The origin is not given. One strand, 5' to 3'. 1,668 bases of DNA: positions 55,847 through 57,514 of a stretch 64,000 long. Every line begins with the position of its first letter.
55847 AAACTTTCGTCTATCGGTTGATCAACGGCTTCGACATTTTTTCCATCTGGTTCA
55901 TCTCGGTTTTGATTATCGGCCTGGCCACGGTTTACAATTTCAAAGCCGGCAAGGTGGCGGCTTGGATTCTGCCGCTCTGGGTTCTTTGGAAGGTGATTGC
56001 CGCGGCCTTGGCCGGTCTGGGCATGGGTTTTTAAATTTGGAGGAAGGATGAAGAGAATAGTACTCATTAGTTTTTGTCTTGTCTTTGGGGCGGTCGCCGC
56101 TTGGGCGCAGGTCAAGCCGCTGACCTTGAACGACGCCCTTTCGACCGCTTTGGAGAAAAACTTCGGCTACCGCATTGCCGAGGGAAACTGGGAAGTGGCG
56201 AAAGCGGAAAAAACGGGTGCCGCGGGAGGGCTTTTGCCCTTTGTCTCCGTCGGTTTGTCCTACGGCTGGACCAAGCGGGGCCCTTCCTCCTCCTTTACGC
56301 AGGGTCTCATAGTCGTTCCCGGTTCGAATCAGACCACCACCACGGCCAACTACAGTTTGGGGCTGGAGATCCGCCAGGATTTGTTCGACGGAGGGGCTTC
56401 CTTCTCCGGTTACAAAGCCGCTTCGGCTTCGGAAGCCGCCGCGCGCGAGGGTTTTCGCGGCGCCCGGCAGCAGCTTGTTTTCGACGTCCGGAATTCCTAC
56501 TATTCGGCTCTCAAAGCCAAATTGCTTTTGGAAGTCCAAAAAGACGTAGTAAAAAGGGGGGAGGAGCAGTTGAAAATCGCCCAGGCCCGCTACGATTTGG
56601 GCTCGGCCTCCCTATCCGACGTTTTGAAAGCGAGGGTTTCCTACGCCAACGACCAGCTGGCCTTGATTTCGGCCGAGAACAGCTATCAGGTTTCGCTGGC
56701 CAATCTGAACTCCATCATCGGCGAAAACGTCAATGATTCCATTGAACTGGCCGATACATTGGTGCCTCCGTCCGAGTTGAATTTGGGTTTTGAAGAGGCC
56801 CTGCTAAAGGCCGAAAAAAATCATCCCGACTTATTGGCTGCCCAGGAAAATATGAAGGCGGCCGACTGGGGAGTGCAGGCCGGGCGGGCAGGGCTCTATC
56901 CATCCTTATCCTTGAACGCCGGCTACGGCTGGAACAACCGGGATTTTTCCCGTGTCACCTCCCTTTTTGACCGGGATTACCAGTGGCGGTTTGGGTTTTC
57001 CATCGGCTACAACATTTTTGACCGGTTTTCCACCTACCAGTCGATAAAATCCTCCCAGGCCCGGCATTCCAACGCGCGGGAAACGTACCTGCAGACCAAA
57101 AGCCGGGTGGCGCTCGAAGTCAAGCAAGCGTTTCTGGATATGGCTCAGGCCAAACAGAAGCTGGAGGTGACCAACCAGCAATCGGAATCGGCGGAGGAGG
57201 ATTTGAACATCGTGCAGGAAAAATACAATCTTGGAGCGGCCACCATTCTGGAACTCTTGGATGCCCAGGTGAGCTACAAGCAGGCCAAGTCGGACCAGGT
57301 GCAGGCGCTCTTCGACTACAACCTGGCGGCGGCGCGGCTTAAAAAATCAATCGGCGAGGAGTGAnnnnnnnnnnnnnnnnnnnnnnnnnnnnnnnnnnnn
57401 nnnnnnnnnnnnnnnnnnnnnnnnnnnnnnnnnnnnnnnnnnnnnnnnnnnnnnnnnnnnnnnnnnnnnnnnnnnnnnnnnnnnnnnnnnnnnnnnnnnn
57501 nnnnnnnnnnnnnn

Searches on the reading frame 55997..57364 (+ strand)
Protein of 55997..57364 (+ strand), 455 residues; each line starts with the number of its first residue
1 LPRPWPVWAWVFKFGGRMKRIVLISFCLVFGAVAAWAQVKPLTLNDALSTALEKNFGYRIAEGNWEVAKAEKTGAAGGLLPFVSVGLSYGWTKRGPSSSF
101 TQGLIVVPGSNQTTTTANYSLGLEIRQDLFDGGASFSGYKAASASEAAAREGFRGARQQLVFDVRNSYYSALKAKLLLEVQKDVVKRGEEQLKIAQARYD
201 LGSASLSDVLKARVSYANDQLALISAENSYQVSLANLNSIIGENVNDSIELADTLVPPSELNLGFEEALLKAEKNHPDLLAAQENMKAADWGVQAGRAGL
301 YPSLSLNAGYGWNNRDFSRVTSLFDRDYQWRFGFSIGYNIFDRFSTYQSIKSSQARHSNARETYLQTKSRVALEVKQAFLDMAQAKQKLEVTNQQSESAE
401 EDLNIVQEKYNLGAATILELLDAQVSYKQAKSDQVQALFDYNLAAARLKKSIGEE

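Call 69: search_protein_families(library=pfam, proteins=[window:55997-57364:+], max_evalue=0.00001)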
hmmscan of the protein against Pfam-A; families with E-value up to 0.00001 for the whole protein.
window:55997-57364:+ (455 aa): 1 family
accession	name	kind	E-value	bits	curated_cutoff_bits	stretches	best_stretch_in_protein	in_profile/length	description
PF02321.23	OEP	-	2.6e-77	259.3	22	2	44-242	1-187/187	Outer membrane efflux protein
